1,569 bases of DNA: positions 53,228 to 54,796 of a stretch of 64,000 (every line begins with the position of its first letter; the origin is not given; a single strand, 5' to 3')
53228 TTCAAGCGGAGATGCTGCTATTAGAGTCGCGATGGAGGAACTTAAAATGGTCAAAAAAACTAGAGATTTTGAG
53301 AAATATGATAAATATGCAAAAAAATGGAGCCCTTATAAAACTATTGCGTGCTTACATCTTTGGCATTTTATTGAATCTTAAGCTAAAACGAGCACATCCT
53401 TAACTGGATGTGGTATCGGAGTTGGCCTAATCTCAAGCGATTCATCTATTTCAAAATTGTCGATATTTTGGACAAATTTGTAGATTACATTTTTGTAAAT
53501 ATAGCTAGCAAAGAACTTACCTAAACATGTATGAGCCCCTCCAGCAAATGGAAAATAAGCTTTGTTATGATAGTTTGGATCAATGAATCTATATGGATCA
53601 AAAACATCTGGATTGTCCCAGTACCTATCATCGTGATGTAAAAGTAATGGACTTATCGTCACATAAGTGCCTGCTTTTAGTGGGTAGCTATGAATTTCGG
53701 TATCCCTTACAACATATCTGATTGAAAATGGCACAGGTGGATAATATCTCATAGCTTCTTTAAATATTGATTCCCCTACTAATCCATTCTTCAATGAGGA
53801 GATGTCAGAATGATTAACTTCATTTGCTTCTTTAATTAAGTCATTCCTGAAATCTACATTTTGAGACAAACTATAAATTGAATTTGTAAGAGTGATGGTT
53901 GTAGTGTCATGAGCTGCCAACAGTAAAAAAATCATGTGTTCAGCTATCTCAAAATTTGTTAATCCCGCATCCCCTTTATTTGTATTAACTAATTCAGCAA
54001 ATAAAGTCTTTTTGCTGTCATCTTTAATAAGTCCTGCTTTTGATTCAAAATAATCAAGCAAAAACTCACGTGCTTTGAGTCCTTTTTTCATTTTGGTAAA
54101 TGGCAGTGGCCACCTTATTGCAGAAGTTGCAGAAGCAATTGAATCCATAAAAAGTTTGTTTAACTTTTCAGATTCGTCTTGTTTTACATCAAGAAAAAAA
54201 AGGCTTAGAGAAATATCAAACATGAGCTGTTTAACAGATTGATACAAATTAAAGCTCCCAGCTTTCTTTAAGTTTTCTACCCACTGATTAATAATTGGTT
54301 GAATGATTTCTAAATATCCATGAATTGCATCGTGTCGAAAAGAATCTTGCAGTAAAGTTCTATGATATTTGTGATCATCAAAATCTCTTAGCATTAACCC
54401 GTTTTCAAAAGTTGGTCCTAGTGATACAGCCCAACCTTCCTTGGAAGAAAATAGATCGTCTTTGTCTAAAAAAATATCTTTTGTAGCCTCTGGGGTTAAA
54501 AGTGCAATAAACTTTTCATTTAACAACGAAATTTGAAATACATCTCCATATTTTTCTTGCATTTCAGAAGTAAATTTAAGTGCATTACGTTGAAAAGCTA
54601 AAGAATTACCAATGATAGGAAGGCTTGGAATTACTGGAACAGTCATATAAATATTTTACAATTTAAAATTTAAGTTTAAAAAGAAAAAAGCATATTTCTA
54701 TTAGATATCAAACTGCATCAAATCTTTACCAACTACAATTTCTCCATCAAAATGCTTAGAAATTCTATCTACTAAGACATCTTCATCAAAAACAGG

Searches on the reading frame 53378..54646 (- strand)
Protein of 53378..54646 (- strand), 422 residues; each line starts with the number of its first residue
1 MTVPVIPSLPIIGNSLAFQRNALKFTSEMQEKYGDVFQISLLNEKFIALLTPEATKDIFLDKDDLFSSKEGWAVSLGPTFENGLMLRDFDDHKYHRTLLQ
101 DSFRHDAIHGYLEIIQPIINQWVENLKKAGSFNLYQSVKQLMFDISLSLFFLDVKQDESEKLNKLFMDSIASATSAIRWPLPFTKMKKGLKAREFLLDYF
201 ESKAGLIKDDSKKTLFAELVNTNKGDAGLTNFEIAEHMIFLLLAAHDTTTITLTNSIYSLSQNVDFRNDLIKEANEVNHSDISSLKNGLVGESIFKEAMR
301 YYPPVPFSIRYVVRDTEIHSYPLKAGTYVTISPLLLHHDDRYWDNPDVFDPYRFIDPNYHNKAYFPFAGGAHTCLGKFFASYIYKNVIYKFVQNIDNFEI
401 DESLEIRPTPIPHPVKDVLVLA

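Call 8: search_protein_families(library=pfam, proteins=[window:53378-54646:-])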
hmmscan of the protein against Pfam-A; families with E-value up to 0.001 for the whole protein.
window:53378-54646:- (422 aa): 1 family
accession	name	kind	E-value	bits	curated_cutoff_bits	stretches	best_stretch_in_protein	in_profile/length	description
PF00067.27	p450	-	2.7e-57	195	22.8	1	7-395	5-432/462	Cytochrome P450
